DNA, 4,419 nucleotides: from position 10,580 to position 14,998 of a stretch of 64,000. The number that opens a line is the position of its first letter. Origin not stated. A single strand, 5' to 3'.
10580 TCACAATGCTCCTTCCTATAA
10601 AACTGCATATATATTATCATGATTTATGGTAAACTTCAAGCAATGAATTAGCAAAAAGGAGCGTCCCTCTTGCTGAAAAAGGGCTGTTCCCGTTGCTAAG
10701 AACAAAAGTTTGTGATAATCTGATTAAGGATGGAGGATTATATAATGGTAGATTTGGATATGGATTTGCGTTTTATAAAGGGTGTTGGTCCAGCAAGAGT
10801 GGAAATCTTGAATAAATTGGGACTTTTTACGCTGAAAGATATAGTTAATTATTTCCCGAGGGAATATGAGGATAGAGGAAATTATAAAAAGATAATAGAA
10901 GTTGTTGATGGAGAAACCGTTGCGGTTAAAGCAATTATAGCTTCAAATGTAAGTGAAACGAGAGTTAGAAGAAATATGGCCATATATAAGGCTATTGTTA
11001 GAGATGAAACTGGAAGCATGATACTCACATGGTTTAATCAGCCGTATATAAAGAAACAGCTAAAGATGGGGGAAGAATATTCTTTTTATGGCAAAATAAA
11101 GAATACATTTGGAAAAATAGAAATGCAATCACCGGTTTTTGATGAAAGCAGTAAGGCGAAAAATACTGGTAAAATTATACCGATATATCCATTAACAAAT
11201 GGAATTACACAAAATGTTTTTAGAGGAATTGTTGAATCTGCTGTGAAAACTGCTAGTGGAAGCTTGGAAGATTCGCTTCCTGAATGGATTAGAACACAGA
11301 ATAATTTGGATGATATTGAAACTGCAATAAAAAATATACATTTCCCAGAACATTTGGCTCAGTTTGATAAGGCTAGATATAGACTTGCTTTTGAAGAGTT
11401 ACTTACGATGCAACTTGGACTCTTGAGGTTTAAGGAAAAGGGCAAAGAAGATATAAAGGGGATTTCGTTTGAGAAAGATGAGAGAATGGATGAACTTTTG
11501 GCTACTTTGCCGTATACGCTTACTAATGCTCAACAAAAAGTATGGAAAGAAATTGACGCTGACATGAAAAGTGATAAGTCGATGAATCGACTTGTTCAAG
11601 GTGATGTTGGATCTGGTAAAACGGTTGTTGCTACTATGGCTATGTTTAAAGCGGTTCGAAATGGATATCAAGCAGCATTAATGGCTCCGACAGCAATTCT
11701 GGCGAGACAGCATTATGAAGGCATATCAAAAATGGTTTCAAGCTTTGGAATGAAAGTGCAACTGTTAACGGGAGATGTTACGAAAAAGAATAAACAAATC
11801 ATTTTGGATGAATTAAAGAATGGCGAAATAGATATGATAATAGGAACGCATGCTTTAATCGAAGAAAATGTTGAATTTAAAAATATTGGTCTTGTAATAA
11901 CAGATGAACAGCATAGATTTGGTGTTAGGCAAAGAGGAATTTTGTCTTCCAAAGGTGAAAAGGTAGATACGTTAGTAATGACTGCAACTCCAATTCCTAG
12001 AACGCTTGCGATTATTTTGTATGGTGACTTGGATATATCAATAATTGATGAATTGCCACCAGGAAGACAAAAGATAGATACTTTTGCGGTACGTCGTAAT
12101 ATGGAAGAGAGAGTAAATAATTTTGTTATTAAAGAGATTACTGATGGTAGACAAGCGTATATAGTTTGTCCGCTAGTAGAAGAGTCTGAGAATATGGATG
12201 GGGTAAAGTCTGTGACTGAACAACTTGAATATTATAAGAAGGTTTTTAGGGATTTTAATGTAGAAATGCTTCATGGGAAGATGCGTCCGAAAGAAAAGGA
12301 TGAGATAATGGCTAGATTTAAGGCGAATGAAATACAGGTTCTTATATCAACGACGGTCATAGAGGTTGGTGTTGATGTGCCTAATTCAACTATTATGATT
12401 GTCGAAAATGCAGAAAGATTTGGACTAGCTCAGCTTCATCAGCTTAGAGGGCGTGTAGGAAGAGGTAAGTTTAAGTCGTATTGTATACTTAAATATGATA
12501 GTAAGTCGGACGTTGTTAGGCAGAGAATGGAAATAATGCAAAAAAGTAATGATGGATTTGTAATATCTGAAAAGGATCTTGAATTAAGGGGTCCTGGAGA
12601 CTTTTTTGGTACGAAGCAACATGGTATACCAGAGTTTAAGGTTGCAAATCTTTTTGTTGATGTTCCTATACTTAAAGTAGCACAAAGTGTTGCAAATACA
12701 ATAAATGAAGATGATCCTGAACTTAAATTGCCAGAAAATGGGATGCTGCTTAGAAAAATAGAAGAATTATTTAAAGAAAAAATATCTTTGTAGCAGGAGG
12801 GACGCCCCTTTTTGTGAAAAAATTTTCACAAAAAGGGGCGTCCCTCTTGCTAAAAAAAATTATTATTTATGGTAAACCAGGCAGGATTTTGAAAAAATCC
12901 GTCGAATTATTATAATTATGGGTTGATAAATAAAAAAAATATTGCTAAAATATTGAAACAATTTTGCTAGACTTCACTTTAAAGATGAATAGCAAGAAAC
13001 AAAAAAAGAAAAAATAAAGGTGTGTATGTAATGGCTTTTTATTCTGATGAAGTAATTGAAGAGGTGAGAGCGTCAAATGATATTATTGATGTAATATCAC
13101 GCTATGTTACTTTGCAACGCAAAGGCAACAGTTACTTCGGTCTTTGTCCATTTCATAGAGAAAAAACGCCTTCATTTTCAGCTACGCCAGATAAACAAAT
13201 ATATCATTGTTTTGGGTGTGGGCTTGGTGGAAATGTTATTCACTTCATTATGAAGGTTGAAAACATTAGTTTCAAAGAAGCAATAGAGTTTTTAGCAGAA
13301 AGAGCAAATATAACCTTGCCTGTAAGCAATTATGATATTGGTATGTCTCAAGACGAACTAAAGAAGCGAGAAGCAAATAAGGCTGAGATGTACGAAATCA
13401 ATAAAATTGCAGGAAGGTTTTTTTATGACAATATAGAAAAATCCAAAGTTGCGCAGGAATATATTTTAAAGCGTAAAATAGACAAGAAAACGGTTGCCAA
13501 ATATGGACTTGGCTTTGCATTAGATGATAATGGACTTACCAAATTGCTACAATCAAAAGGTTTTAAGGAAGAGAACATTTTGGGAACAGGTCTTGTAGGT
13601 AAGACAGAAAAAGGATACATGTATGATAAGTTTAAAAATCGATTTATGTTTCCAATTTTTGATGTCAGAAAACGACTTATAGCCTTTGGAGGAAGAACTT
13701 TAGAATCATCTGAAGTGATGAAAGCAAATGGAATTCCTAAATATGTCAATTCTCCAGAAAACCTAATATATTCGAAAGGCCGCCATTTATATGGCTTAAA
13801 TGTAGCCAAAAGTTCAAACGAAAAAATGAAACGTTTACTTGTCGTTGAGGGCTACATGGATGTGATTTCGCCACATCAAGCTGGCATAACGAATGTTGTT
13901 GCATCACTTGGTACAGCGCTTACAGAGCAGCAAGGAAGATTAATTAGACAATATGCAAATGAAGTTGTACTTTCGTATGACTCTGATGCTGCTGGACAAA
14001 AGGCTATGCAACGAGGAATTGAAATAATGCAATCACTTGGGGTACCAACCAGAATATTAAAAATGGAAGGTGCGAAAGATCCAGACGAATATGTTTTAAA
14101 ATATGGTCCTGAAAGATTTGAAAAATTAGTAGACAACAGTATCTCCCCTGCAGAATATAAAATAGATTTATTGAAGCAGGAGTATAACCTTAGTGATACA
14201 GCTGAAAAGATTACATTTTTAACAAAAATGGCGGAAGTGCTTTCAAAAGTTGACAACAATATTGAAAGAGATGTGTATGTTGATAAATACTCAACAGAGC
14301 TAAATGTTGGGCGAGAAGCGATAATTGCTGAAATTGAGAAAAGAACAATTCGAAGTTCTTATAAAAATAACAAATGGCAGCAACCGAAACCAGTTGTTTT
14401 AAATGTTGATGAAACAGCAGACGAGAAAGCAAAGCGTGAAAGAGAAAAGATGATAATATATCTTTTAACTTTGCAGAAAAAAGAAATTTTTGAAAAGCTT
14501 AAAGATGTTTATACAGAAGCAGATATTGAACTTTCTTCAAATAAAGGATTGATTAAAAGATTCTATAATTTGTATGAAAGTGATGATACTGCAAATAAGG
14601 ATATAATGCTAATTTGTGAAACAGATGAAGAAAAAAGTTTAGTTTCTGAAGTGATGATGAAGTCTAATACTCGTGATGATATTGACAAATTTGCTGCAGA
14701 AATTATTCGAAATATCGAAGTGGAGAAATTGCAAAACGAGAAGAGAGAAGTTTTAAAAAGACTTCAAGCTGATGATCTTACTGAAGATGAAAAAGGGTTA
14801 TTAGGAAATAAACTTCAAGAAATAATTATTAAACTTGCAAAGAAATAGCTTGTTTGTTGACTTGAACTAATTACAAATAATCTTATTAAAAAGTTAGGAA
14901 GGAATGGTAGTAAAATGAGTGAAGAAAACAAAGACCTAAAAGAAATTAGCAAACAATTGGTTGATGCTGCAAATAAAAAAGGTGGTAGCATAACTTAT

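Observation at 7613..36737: Family of ~195 bp MITE-like palindromic elements with 28-bp TIRs, including a flipped-core copy, a core-less copy and a core fragment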

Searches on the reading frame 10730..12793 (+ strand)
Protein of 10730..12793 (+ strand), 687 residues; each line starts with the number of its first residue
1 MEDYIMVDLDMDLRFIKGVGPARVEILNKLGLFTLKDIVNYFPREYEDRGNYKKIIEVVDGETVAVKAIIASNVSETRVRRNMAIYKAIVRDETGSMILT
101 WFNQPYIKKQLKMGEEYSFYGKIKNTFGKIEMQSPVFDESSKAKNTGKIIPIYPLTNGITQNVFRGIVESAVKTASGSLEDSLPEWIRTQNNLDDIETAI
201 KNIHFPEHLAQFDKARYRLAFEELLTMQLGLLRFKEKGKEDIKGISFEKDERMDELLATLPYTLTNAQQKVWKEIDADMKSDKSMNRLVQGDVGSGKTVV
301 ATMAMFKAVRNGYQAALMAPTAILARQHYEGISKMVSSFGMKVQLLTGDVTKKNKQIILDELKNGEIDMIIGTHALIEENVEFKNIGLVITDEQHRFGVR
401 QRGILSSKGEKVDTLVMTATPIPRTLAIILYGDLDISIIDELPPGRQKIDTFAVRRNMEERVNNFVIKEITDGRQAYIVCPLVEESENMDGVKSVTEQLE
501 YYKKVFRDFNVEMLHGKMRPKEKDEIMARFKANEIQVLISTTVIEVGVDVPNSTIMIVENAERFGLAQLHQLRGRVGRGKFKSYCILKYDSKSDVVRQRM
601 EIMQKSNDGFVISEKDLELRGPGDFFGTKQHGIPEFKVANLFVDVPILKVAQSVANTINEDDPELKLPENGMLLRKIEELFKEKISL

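Call 28: search_protein_families(library=ncbifam, proteins=[window:10730-12793:+], max_evalue=1e-10)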
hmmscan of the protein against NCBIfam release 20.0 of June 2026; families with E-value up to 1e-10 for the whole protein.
window:10730-12793:+ (687 aa): 22 families
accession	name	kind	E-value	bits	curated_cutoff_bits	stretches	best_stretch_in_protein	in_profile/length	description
NF008165.0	PRK10917.1-3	equivalog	1.1e-272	906.7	711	1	6-684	3-685/692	ATP-dependent DNA helicase RecG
NF008168.0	PRK10917.2-2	equivalog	8.1e-270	897.5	718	1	8-686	108-790/795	ATP-dependent DNA helicase RecG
TIGR00643.1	recG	equivalog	8e-230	764.8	659.4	1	30-654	1-628/629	ATP-dependent DNA helicase RecG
NF008170.0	PRK10917.2-4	equivalog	2.8e-228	759.9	975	1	7-667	127-804/826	ATP-dependent DNA helicase RecG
NF008163.0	PRK10917.1-1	equivalog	2.7e-205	683.7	796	1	10-664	8-673/692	ATP-dependent DNA helicase RecG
NF008164.0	PRK10917.1-2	equivalog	2.6e-204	680.5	785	1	7-682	9-693/704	ATP-dependent DNA helicase RecG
NF008166.0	PRK10917.1-4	equivalog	4.4e-187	623.3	864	1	25-665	25-687/705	ATP-dependent DNA helicase RecG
NF008167.0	PRK10917.2-1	equivalog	3.7e-169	564.3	995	2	145-667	166-721/744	ATP-dependent DNA helicase RecG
TIGR00580.2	mfd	equivalog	3.5e-120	402.9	800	1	239-632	408-798/907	transcription-repair coupling factor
NF008169.0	PRK10917.2-3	equivalog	4e-104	349.4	555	1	24-653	8-601/610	ATP-dependent DNA helicase RecG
NF007966.0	PRK10689.1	equivalog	1.2e-83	281.5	1329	1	243-635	579-968/1148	transcription-repair coupling factor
NF010337.0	PRK13766.1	equivalog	4.4e-17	61.5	610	0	285-396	31-143/781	Hef nuclease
TIGR00595.1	priA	equivalog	1.1e-16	60.5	230.35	1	288-405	1-113/509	replication restart helicase PriA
NF004069.0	PRK05580.2-1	equivalog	2e-16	59.6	767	1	260-397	108-234/612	primosomal protein N'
NF004072.0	PRK05580.2-4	equivalog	3.9e-16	58.5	1030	1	279-401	132-249/648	primosomal protein N'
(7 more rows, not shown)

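Call 30: find_encoding_contigs(protein=window:10730-12793:+, flank=10000, max_places=4)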
Protein window:10730-12793:+ (687 aa): no gene with exactly this product is on record in the collection.

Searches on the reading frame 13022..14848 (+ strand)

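Call 28: search_protein_families(library=ncbifam, proteins=[window:13022-14848:+], max_evalue=1e-10)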
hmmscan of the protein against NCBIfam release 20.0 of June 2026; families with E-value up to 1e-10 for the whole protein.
window:13022-14848:+ (608 aa): 2 families
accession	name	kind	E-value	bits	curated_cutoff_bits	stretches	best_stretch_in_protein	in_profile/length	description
TIGR01391.1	dnaG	equivalog_domain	3.1e-132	441.4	283.6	1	8-426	3-413/414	DNA primase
NF006382.0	PRK08624.1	equivalog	1.3e-12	47.3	440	1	187-322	159-300/373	hypothetical protein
